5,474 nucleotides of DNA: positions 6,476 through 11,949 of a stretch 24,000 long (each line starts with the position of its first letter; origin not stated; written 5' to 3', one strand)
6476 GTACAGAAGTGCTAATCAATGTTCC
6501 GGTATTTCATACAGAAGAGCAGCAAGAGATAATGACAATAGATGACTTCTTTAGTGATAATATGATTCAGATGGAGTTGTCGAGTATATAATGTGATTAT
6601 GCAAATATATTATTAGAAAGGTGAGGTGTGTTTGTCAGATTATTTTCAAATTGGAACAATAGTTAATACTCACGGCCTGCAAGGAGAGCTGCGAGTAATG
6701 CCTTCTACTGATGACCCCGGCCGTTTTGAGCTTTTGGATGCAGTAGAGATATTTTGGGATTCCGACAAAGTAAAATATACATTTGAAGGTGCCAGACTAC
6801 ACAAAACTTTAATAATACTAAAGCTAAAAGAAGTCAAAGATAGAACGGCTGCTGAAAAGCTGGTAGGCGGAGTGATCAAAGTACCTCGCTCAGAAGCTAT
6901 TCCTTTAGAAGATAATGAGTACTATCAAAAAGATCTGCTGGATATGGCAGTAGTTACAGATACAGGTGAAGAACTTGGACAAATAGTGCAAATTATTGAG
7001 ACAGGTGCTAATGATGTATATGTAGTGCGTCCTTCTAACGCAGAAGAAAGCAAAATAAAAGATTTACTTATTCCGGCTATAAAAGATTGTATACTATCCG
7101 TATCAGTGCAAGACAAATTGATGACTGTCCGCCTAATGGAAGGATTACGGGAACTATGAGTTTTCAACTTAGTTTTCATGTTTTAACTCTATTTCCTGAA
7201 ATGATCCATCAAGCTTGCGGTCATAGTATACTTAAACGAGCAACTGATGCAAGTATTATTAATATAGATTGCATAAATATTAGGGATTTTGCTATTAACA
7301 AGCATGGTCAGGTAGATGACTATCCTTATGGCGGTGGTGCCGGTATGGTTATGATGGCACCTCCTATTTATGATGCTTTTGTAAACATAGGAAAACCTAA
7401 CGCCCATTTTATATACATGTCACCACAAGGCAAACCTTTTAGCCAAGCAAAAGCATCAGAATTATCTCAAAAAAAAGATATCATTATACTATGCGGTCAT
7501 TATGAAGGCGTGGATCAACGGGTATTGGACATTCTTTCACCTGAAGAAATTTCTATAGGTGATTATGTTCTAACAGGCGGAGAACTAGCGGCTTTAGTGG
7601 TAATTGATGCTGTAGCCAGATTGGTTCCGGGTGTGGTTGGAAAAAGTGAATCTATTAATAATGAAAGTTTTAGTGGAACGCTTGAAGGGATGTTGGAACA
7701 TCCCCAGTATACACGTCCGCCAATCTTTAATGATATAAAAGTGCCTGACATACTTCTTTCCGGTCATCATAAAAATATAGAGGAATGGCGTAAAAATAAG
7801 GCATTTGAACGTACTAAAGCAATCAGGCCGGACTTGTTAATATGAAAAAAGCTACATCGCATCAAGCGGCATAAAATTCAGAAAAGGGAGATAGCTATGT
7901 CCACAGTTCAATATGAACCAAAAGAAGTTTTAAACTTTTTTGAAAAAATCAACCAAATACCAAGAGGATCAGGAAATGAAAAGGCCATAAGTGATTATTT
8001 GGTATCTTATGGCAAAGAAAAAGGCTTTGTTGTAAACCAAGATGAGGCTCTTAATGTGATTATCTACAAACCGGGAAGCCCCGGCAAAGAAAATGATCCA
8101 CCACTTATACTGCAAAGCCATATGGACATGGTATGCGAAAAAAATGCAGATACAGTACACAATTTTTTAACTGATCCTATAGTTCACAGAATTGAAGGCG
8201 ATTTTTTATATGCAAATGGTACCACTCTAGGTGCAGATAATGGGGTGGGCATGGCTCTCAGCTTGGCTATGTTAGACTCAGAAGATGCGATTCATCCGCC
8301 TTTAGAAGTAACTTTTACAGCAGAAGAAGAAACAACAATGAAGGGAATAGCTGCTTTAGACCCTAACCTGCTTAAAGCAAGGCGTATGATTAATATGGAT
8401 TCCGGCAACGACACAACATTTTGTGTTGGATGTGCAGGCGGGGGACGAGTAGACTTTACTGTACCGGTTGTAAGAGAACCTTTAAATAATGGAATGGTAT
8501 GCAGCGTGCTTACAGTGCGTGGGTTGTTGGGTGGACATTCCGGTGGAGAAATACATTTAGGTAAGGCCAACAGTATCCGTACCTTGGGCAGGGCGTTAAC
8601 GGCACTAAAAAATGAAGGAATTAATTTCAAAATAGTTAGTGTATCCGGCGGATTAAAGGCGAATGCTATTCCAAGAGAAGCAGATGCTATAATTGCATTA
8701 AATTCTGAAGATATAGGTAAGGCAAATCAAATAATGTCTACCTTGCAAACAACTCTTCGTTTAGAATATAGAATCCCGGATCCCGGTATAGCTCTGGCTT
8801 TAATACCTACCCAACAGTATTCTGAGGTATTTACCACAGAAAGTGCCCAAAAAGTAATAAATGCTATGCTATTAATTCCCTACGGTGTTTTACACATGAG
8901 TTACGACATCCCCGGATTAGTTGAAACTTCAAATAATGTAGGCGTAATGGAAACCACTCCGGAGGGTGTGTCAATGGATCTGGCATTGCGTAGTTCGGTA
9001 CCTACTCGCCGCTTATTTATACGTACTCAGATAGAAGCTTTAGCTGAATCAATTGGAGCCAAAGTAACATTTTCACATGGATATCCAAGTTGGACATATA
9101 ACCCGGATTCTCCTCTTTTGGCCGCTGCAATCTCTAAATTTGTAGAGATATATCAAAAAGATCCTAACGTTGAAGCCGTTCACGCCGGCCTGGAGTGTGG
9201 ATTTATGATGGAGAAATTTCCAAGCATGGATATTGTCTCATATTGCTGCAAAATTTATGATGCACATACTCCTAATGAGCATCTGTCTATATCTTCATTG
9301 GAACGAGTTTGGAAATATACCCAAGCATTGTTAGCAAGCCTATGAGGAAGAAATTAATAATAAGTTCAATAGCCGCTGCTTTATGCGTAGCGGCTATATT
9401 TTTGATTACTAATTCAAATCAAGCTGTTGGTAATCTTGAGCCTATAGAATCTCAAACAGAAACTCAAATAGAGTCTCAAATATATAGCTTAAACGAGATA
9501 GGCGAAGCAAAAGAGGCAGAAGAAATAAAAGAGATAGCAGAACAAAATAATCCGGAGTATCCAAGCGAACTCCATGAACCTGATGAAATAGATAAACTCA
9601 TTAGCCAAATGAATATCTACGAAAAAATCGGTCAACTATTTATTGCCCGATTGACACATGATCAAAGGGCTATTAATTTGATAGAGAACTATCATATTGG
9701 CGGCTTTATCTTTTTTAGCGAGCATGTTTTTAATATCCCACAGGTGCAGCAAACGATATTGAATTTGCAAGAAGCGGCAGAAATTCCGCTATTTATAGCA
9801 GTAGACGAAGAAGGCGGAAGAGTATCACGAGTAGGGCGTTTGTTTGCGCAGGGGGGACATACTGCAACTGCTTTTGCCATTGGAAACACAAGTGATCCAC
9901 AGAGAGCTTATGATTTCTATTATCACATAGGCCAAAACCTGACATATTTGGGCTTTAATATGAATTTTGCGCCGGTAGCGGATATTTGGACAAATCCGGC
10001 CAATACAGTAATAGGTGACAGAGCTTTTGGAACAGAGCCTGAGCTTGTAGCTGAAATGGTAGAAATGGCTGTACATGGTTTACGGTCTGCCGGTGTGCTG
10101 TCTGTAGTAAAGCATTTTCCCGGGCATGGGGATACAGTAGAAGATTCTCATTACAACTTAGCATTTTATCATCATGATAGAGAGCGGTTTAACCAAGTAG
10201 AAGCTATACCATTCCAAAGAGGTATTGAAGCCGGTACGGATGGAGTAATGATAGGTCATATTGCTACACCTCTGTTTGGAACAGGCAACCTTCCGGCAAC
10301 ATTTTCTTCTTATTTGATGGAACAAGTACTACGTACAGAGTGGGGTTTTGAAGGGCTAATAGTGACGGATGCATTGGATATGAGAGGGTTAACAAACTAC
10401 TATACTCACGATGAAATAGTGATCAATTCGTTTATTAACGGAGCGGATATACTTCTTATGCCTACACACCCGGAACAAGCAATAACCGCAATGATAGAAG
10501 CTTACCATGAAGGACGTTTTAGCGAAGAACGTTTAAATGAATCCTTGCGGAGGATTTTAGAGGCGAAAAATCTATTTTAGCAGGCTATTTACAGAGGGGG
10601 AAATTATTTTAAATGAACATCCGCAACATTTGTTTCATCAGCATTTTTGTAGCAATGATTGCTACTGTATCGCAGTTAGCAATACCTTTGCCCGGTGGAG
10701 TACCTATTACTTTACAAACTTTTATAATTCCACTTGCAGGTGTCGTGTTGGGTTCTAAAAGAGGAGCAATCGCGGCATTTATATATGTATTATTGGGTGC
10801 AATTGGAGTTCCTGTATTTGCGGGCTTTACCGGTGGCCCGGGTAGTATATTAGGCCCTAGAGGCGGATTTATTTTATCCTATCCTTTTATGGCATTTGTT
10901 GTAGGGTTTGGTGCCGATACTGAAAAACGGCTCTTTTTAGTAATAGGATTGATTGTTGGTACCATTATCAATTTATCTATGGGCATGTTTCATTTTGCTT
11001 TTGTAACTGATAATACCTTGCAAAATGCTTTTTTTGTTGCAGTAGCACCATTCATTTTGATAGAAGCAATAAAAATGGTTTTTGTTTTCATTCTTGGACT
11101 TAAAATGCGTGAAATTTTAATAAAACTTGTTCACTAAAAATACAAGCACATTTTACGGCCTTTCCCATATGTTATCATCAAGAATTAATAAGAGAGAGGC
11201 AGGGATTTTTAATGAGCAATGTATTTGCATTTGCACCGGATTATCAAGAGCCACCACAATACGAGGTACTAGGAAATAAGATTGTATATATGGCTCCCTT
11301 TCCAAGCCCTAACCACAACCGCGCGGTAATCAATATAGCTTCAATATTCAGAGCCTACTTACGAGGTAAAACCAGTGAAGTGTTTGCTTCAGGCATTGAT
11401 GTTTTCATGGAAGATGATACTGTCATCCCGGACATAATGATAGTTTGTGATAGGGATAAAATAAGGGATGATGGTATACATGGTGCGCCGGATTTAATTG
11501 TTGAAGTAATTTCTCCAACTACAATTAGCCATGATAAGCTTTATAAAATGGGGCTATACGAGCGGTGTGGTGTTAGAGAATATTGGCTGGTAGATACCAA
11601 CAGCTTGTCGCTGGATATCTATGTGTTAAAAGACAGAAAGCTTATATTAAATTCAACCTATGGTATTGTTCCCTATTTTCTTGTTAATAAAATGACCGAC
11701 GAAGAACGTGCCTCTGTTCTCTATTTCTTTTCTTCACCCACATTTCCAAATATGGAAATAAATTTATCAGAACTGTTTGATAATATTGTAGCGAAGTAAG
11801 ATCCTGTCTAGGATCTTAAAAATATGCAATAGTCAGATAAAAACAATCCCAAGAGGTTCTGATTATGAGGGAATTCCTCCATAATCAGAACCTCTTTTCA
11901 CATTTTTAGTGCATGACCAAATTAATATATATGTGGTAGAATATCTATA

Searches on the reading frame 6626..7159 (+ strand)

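Call 21: search_protein_families(library=pfam, proteins=[window:6626-7159:+], max_evalue=0.00001)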
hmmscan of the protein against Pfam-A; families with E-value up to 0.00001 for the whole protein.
window:6626-7159:+ (177 aa): 3 families
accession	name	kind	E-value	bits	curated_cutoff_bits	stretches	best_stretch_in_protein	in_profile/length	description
PF01782.24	RimM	-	1.8e-22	79.8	23.5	1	8-89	1-83/84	RimM N-terminal domain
PF05239.21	PRC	-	1.4e-10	41.5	21.2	1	97-174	2-77/78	PRC-barrel domain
PF24986.1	PRC_RimM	-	4.3e-09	36.3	27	1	102-174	2-69/69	RimM PRC barrel domain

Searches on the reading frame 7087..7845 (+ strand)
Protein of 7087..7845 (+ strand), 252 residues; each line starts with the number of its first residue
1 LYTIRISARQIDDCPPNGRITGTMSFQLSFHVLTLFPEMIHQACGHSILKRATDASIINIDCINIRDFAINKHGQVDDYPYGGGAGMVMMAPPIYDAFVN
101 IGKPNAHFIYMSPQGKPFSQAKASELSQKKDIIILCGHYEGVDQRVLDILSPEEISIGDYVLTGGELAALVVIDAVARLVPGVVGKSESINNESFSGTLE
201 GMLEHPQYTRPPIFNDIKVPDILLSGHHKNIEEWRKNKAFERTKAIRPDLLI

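Call 21: search_protein_families(library=pfam, proteins=[window:7087-7845:+], max_evalue=0.00001)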
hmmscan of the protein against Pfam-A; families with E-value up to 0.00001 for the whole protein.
window:7087-7845:+ (252 aa): 1 family
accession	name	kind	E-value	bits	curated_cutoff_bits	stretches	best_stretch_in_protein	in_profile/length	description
PF01746.26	tRNA_m1G_MT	-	2.1e-62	210.8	27.3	1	50-248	2-195/195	tRNA (Guanine-1)-methyltransferase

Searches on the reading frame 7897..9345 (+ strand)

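Call 21: search_protein_families(library=pfam, proteins=[window:7897-9345:+], max_evalue=0.00001)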
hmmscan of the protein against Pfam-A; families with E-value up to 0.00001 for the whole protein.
window:7897-9345:+ (482 aa): 2 families
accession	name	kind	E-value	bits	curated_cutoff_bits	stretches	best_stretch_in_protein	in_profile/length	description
PF01546.33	Peptidase_M20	-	1.2e-17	65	24.6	1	71-479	1-204/206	Peptidase family M20/M25/M40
PF07687.19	M20_dimer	-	1e-10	42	21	1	207-291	3-103/107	Peptidase dimerisation domain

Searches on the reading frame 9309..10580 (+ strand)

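Call 21: search_protein_families(library=pfam, proteins=[window:9309-10580:+], max_evalue=0.00001)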
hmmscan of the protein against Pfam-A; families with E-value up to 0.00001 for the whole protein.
window:9309-10580:+ (423 aa): 1 family
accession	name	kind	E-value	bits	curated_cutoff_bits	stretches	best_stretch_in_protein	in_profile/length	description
PF00933.27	Glyco_hydro_3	-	6.3e-75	253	27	1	104-418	3-315/316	Glycosyl hydrolase family 3 N terminal domain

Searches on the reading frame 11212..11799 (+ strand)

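Call 21: search_protein_families(library=pfam, proteins=[window:11212-11799:+], max_evalue=0.00001)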
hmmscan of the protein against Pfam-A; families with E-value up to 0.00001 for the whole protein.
window:11212-11799:+ (195 aa): 1 family
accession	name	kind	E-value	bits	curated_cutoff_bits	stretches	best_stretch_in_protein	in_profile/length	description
PF05685.18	Uma2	-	3.1e-27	95.6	27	1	13-143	11-145/172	Putative restriction endonuclease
